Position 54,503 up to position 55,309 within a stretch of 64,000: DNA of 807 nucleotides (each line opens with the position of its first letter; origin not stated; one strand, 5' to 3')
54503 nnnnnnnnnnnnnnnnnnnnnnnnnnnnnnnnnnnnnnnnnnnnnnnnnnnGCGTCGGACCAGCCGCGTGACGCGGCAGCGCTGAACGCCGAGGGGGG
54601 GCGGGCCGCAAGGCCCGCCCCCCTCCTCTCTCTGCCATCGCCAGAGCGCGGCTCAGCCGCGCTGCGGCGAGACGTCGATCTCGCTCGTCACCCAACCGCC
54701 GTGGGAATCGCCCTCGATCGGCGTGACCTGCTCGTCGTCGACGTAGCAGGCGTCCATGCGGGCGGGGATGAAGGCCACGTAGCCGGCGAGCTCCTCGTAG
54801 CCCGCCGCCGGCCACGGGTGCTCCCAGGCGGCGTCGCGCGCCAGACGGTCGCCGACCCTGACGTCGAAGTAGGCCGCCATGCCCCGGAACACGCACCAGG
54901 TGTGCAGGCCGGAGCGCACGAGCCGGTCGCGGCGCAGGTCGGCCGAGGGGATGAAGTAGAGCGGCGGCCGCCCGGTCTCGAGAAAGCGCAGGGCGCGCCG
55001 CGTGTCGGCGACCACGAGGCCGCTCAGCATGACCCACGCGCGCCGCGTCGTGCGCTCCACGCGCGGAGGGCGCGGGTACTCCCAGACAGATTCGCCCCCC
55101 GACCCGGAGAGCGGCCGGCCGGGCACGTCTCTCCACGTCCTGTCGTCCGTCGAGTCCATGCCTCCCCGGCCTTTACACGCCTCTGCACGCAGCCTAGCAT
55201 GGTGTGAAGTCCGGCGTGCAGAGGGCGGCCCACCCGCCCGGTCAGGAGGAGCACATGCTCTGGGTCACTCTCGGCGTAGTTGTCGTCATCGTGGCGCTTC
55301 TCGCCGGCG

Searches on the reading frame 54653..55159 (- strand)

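Call 44: search_protein_families(library=pfam, proteins=[window:54653-55159:-], max_evalue=0.00001)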
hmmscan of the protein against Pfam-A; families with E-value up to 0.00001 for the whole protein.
window:54653-55159:- (168 aa): 1 family
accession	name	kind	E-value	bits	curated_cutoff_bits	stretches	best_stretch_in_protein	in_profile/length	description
PF04248.19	NTP_transf_9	-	8.8e-24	83.6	22.1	1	43-132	3-92/93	Domain of unknown function (DUF427)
